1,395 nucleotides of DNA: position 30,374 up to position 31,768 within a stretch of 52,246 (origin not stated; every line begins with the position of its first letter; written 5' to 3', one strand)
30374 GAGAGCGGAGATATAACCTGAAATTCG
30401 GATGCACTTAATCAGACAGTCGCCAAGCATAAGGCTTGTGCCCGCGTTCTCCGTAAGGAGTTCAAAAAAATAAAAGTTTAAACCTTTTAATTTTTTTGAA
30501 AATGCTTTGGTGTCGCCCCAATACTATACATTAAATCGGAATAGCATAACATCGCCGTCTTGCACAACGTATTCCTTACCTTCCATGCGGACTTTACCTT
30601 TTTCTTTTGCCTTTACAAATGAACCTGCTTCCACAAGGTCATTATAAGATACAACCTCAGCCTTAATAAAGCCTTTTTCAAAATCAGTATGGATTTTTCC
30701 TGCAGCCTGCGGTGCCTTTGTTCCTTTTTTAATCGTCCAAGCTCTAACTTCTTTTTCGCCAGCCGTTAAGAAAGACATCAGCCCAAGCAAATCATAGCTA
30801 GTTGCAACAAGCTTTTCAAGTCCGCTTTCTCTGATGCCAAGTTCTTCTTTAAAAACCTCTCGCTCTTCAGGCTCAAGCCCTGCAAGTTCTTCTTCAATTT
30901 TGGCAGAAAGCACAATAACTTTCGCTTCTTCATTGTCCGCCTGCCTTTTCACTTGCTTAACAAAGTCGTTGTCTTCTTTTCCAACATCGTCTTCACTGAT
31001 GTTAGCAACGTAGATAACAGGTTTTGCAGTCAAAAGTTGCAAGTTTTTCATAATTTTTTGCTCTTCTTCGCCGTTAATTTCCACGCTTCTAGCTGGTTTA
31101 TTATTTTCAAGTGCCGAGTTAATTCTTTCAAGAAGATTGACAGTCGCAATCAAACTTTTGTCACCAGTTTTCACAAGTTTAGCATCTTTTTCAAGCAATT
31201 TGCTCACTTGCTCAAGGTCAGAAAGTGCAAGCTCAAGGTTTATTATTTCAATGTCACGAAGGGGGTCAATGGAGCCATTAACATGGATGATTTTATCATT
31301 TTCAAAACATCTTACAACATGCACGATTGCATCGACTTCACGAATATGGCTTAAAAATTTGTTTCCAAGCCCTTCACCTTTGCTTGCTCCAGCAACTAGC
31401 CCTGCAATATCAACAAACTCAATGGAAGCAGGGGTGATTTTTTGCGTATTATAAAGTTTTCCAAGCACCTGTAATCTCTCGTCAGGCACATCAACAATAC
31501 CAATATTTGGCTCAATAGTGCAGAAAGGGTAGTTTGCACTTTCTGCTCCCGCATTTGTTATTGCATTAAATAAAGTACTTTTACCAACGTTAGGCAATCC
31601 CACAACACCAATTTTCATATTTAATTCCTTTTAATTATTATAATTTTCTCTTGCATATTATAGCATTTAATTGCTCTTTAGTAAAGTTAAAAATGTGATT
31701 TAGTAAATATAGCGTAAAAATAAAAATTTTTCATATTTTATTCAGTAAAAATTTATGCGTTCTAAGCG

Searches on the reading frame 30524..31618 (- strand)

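Call 7: search_protein_families(library=pfam, proteins=[window:30524-31618:-], max_evalue=0.001)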
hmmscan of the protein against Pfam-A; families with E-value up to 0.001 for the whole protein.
window:30524-31618:- (364 aa): 3 families
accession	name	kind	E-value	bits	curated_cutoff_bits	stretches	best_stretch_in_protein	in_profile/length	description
PF06071.19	YchF-GTPase_C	-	4e-41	139.5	27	1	280-363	1-84/84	Protein of unknown function (DUF933)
PF01926.29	MMR_HSR1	-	1.5e-24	86.7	21.9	1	2-107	1-86/113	50S ribosome-binding GTPase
PF02421.24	FeoB_N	-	1.6e-09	37.9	27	1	2-51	2-51/156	Ferrous iron transport protein B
